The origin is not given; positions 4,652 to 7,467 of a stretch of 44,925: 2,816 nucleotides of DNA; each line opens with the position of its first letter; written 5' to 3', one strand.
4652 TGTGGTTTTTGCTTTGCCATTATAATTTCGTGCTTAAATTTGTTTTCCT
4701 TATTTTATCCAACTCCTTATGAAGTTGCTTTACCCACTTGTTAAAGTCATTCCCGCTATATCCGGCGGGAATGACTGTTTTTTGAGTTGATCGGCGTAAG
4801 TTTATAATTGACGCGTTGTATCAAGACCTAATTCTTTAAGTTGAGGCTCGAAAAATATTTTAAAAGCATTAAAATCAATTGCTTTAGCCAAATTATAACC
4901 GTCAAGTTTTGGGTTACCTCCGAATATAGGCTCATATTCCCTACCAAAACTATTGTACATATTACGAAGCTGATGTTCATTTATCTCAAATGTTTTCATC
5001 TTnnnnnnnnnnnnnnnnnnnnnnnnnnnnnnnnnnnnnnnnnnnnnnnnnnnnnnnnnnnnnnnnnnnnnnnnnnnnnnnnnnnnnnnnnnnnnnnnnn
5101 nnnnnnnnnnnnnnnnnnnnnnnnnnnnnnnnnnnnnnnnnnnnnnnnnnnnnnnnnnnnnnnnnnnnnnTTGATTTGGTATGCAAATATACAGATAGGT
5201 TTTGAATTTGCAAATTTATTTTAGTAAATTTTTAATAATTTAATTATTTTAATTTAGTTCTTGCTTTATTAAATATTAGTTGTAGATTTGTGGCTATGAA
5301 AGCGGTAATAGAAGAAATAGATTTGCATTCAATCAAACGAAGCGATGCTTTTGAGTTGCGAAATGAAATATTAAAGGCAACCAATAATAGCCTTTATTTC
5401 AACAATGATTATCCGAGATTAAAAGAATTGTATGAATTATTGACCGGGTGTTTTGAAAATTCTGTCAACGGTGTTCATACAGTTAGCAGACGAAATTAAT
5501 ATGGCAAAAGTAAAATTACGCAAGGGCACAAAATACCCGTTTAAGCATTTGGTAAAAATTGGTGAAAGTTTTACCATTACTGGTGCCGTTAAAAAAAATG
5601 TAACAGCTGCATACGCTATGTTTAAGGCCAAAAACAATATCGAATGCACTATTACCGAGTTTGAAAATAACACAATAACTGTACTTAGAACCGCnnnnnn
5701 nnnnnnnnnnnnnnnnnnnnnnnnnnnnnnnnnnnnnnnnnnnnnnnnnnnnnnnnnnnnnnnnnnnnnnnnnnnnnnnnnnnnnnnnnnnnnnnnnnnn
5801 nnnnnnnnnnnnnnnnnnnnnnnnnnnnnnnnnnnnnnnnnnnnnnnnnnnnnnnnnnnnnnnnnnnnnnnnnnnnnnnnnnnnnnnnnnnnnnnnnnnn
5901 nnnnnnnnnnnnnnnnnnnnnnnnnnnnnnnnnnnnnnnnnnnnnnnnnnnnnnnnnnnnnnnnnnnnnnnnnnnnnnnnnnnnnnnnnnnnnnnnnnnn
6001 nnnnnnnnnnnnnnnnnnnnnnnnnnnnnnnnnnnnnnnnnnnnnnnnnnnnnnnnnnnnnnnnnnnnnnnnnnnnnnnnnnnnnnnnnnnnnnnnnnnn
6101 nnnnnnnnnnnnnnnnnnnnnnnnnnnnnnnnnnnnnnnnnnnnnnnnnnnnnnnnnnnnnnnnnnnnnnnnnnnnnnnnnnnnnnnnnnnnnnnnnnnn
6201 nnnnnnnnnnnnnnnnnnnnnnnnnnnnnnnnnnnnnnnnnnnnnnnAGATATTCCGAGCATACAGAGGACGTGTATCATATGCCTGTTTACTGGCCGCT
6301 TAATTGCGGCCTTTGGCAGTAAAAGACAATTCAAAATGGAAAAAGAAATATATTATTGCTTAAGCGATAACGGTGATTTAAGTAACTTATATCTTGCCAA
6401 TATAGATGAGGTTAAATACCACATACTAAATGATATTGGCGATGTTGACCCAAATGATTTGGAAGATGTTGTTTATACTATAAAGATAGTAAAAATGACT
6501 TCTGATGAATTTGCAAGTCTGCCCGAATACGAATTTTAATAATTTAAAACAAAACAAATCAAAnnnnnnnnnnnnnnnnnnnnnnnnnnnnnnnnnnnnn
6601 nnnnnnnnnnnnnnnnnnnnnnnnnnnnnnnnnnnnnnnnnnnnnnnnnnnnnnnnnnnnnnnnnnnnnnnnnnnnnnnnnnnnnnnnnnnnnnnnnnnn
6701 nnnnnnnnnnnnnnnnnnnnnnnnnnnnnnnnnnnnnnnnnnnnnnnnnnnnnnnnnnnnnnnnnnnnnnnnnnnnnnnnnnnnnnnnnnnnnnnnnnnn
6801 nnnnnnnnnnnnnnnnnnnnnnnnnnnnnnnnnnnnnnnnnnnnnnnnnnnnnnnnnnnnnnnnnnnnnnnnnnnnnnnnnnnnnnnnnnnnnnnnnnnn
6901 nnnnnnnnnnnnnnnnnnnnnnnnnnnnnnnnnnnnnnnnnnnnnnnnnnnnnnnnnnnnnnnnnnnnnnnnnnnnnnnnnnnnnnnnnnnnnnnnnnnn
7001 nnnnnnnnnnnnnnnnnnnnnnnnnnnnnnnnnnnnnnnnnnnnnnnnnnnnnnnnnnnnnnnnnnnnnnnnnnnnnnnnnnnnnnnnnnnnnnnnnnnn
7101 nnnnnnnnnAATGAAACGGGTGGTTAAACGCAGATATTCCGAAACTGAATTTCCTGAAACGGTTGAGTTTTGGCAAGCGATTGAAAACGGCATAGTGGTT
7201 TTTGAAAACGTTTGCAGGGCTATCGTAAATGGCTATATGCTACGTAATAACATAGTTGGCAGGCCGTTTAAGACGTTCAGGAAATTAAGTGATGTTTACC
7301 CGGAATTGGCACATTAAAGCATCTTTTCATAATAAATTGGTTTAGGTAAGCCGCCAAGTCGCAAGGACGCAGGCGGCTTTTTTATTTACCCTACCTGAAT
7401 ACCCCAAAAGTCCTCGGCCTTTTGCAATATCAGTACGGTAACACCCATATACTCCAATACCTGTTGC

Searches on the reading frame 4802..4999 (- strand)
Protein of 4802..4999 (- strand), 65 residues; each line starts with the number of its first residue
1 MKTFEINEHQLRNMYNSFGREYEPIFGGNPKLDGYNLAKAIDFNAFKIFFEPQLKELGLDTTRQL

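Call 57: search_protein_families(library=pfam, proteins=[window:4802-4999:-], max_evalue=5)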
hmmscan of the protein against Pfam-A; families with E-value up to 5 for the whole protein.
window:4802-4999:- (65 aa): 1 family
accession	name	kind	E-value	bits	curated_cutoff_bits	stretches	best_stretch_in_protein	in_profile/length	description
PF03672.18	UPF0154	-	0.08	13.3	27.1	1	5-20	29-44/60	Uncharacterised protein family (UPF0154)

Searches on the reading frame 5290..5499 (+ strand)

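Call 32: search_protein_families(library=pfam, proteins=[window:5290-5499:+], max_evalue=0.01)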
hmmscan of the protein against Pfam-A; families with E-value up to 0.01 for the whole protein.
window:5290-5499:+ (69 aa): 0 families

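Call 57: search_protein_families(library=pfam, proteins=[window:5290-5499:+], max_evalue=5)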
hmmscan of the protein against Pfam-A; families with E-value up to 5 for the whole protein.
window:5290-5499:+ (69 aa): 2 families
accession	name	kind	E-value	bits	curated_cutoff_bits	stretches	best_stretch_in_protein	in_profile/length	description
PF20634.2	IFNGR1_transm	-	0.055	14.2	27.5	1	9-59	2-53/57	Interferon gamma receptor 1, transmembrane region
PF24021.1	ACT_phage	-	0.12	12.5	27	1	8-50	106-148/176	Phage ACT-like domain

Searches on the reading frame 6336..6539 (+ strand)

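Call 57: search_protein_families(library=pfam, proteins=[window:6336-6539:+], max_evalue=5)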
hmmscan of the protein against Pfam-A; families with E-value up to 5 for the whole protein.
window:6336-6539:+ (67 aa): 1 family
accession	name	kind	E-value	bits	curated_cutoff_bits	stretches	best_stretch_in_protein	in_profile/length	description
PF02209.24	VHP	-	0.25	11.7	27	1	50-65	9-24/36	Villin headpiece domain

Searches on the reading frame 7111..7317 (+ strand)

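Call 57: search_protein_families(library=pfam, proteins=[window:7111-7317:+], max_evalue=5)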
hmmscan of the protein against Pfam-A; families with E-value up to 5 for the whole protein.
window:7111-7317:+ (68 aa): 1 family
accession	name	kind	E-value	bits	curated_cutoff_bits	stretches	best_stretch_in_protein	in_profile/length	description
PF05801.16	VP2_lagovir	-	0.12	12.9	25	1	22-63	30-72/113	Lagovirus minor capsid protein VP2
